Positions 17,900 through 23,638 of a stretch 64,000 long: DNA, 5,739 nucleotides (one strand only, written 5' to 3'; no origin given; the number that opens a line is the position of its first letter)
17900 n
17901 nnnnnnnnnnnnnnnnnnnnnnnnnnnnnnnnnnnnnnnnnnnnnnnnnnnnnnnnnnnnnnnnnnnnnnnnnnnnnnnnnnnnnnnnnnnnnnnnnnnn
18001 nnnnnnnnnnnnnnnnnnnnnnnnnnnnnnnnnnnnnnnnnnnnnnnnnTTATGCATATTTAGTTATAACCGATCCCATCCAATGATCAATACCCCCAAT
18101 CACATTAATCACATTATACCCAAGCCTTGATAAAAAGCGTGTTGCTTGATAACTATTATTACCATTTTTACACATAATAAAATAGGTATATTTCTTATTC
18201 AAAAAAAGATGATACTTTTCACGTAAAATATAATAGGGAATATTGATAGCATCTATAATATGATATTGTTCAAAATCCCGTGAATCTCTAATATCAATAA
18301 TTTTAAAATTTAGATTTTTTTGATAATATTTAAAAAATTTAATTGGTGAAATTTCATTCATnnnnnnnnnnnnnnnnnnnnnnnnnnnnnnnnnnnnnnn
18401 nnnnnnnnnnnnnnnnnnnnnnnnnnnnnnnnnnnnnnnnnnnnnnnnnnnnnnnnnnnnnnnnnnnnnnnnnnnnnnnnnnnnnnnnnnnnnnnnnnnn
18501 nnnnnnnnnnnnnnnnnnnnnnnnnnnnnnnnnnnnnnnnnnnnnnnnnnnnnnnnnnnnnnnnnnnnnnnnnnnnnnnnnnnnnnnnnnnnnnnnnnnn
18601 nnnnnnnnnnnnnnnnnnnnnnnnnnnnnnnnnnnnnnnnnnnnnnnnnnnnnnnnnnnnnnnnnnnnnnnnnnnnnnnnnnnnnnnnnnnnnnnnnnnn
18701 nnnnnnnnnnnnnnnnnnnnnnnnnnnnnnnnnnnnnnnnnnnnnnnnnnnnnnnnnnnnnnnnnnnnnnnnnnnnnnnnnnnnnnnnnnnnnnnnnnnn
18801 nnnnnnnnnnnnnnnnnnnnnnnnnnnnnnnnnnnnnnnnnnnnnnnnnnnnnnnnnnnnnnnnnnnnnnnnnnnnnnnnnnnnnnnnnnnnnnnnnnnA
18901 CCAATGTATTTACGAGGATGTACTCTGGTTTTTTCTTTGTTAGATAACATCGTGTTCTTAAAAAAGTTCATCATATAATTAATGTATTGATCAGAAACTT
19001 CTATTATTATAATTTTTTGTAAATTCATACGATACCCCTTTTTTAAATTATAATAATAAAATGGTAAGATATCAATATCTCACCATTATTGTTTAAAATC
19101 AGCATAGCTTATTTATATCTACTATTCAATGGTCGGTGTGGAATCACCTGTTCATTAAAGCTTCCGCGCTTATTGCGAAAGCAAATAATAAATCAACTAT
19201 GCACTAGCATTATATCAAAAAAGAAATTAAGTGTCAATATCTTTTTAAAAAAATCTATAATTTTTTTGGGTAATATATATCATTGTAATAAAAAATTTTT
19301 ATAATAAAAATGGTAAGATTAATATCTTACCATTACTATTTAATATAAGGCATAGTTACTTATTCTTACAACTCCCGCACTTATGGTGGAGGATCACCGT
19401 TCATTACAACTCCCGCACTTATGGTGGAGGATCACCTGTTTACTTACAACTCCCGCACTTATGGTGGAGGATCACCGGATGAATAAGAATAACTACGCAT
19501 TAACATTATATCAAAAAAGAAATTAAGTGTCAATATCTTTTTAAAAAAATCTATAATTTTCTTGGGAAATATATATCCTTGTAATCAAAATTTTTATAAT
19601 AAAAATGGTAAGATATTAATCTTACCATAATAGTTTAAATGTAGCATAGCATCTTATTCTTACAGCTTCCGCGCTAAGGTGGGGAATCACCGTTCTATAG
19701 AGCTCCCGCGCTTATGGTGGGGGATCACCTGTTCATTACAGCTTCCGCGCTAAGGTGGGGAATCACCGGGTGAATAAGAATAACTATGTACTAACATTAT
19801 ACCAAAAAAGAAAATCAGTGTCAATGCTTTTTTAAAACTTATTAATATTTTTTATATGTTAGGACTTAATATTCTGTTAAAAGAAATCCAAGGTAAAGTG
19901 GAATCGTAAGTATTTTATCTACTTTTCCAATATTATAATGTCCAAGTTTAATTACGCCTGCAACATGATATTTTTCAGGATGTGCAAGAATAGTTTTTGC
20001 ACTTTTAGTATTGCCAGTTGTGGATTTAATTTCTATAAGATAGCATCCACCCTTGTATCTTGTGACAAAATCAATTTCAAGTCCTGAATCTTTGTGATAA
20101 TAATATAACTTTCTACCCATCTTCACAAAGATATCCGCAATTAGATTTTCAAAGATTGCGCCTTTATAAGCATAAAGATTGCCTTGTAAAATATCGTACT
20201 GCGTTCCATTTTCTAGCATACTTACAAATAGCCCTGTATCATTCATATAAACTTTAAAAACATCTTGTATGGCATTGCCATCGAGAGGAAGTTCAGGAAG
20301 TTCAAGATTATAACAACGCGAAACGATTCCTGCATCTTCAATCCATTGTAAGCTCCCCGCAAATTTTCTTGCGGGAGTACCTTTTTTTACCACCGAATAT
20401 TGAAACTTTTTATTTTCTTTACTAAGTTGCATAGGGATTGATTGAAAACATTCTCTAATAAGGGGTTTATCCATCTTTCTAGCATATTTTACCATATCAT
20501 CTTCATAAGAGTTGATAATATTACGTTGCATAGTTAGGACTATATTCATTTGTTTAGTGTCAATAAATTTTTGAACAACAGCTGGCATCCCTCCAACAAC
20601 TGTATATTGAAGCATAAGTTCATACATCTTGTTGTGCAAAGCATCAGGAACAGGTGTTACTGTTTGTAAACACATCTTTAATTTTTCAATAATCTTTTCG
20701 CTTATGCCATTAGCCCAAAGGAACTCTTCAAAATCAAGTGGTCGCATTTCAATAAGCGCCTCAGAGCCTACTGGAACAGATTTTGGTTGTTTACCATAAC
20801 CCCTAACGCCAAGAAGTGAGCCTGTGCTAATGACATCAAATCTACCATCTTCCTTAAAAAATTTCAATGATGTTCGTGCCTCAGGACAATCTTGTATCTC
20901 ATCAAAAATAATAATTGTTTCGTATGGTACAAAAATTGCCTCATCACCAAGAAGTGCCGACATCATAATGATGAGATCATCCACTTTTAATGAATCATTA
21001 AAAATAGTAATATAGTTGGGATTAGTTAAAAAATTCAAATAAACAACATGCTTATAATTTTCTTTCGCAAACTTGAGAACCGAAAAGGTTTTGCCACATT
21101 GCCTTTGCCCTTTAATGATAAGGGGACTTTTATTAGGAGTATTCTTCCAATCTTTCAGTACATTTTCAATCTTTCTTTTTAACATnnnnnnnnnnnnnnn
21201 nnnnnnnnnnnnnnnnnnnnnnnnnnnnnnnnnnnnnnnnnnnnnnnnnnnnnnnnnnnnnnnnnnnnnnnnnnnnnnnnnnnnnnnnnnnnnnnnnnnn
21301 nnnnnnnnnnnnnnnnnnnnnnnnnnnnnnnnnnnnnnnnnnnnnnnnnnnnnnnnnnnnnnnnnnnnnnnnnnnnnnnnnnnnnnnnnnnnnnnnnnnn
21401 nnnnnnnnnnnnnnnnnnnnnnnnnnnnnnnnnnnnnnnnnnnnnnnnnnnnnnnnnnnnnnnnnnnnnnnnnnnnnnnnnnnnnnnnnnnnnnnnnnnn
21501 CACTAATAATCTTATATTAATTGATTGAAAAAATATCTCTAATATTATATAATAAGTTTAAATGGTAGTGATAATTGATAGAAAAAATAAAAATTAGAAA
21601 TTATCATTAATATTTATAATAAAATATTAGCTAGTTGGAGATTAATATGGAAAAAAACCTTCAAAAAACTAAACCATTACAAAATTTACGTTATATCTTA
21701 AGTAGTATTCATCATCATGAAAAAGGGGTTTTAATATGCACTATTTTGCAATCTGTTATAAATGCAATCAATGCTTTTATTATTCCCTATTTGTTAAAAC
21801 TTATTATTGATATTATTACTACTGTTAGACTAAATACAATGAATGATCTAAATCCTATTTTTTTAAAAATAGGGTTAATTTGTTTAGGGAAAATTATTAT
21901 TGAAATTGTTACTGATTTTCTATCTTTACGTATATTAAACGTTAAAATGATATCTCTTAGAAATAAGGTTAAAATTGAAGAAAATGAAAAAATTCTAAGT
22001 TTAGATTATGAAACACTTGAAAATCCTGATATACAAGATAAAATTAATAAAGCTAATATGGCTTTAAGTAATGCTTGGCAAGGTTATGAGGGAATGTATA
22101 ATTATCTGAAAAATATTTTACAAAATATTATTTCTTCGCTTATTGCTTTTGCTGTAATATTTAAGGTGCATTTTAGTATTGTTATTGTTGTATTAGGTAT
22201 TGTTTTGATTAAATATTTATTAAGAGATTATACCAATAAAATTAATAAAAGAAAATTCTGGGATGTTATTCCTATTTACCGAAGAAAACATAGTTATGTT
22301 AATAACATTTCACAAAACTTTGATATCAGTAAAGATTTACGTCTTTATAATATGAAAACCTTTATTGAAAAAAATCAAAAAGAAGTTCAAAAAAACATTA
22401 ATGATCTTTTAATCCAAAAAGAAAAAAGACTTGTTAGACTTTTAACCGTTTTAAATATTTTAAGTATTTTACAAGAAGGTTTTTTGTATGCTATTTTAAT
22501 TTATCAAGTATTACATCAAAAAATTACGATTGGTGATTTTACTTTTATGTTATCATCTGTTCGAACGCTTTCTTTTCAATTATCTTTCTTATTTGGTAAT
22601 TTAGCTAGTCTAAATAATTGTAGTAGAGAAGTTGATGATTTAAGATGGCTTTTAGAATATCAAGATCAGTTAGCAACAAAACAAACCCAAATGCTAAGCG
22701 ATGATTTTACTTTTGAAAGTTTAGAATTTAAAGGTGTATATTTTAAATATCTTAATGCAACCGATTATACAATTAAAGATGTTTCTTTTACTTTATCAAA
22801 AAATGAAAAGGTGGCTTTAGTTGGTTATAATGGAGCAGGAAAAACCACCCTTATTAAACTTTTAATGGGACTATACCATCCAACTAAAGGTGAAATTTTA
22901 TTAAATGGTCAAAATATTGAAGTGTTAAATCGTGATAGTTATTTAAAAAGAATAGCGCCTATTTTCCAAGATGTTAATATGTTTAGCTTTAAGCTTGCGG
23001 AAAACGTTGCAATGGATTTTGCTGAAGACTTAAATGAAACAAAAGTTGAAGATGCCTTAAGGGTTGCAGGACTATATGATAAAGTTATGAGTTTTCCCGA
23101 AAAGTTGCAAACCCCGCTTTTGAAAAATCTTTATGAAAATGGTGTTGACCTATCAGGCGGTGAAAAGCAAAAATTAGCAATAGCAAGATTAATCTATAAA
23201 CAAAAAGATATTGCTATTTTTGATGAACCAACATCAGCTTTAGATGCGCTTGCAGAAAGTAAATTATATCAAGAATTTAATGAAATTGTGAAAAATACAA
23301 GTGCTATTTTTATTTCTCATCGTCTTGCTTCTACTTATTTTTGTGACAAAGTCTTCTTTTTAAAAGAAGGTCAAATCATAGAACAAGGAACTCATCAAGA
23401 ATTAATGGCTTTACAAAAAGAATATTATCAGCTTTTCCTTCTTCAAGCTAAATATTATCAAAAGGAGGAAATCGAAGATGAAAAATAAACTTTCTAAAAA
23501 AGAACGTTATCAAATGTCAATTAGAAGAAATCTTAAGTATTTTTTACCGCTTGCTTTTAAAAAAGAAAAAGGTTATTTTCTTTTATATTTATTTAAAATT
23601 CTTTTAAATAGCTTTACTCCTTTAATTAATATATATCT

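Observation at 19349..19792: The two intact cassettes each hold exactly three pseudoknot-capable repeats clamped by a long closing helix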

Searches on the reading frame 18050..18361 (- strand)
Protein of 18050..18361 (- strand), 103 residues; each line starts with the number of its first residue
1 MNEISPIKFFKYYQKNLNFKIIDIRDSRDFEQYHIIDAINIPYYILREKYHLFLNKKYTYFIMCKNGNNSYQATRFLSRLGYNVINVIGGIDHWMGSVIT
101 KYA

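Call 5: search_protein_families(library=pfam, proteins=[window:18050-18361:-], max_evalue=0.1)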
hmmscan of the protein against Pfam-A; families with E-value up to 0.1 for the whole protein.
window:18050-18361:- (103 aa): 2 families
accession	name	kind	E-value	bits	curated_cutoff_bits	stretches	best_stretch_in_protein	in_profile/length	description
PF00581.25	Rhodanese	-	2.1e-14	54.2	22.2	1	16-95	11-100/102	Rhodanese-like domain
PF08373.16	RAP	-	0.038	14.4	24.2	1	58-87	16-37/58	RAP domain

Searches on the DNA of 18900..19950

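Call 6: search_rna_families(source=window, start=18900, end=19950, threshold=evalue, max_evalue=10, show_alignments=3)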
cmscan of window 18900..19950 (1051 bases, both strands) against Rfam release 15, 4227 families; matches with E-value up to 10: 3.
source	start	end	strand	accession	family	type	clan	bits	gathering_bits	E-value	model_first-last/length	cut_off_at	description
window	19287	19334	-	RF02064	STnc370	Gene; sRNA;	-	24.9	54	1.1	1-71/71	no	Enterobacterial sRNA STnc370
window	19652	19889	+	RF03532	SQ2397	Cis-reg;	-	14.9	100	8.8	1-243/243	no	Cis-regulator of HTH transcription factor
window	19149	19210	+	RF02800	Rp_sR47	Gene; sRNA;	-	13.5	60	0.75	93-154/316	no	Rickettsia sRNA47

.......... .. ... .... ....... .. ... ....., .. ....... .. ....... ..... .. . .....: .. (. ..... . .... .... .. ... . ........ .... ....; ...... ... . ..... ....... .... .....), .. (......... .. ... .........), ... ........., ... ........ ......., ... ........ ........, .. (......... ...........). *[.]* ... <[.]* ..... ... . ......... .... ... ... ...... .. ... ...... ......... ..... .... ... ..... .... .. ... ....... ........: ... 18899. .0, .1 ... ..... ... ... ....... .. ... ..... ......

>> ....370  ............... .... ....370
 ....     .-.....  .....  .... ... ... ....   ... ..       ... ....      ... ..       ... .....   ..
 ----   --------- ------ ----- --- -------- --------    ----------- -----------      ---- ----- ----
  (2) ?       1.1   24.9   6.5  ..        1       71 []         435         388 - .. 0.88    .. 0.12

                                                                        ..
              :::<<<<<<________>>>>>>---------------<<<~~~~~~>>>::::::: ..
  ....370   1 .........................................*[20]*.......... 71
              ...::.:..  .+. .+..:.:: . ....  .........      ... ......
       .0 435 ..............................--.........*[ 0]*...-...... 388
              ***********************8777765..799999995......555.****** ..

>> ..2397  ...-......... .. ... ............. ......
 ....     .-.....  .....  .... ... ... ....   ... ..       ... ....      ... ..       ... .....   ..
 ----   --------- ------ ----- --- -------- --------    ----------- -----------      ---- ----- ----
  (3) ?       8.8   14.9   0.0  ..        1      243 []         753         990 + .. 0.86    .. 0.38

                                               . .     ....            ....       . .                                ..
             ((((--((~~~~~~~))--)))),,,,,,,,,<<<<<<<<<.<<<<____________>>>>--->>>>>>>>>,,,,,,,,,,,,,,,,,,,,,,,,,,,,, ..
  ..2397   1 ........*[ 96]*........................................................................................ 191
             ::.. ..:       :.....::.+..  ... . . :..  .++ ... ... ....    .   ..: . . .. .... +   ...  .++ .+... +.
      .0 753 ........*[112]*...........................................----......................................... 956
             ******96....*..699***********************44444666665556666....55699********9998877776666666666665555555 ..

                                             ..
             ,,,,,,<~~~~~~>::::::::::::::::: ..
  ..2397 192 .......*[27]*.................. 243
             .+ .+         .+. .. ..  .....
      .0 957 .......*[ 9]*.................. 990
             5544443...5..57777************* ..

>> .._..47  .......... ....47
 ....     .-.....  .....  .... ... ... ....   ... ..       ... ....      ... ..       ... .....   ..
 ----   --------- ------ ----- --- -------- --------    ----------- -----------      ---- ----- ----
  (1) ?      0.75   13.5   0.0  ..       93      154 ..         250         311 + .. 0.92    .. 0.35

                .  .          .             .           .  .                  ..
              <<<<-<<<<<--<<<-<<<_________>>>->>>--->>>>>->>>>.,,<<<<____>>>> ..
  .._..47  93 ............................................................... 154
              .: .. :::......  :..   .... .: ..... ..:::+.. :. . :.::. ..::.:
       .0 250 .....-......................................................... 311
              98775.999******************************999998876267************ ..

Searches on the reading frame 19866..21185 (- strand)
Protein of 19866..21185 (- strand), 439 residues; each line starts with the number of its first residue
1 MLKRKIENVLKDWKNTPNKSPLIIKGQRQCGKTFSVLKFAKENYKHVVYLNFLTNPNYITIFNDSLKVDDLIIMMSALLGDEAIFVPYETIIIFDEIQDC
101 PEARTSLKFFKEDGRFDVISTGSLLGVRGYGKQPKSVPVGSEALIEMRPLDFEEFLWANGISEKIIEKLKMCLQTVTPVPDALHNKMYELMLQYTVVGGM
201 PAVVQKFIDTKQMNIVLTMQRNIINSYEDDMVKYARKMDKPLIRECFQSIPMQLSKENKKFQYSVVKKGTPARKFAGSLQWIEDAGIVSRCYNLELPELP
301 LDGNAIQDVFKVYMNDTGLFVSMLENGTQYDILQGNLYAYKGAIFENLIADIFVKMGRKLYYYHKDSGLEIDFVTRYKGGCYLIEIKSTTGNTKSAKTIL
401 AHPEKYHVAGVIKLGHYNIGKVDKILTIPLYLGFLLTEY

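Call 5: search_protein_families(library=pfam, proteins=[window:19866-21185:-], max_evalue=0.1)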
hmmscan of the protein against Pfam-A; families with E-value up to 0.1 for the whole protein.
window:19866-21185:- (439 aa): 4 families
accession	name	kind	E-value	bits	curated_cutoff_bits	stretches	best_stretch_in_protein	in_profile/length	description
PF13635.12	DUF4143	-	5.7e-32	111.1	28.1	1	228-388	1-159/160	Domain of unknown function (DUF4143)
PF13173.12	AAA_14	-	7.4e-22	78.2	27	1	19-156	2-129/129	AAA domain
PF08378.17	NERD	-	0.032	15.2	22.1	0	365-393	33-61/111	Nuclease-related domain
PF01637.24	ATPase_2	-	0.046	14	33.2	0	10-55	11-59/225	ATPase domain predominantly from Archaea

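Call 62: search_protein_families(library=padloc, proteins=[window:19866-21185:-], max_evalue=0.001)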
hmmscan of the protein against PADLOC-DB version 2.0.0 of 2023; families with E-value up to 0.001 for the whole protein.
window:19866-21185:- (439 aa): 7 families
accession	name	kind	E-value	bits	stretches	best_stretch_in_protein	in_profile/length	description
PDLC04786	PDC-S01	-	1.1e-150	500.2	1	1-437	1-433/439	-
PDLC04792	PDC-S01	-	4.1e-129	429.1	1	1-438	1-435/452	-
PDLC04788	PDC-S01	-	4.4e-83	277.7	1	1-436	1-437/448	-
PDLC04787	PDC-S01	-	5e-21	73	1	3-394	12-363/412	-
PDLC04789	PDC-S01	-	6e-15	53.1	1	1-407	1-357/375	-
PDLC04790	PDC-S01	-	3.3e-10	37.3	1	311-397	286-376/422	-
PDLC04791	PDC-S01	-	2.1e-07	28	1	340-417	300-378/395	-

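Call 63: search_protein_families(library=ncbifam, proteins=[window:19866-21185:-], max_evalue=0.001)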
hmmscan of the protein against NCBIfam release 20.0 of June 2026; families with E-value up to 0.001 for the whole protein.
window:19866-21185:- (439 aa): 0 families

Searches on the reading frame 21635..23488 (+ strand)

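Call 51: search_protein_families(library=pfam, proteins=[window:21635-23488:+], max_evalue=0.001)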
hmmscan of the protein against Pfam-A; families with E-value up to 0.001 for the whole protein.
window:21635-23488:+ (617 aa): 3 families
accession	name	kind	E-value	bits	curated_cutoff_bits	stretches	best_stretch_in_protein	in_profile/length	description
PF00005.33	ABC_tran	-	7.3e-32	111.3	25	1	381-534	2-137/137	ABC transporter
PF13304.12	AAA_21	-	2.2e-05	25.1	27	0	394-410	3-19/304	AAA domain, putative AbiEii toxin, Type IV TA system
PF02463.25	SMC_N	-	2.2e-05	24.4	40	0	468-573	120-208/220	RecF/RecN/SMC N terminal domain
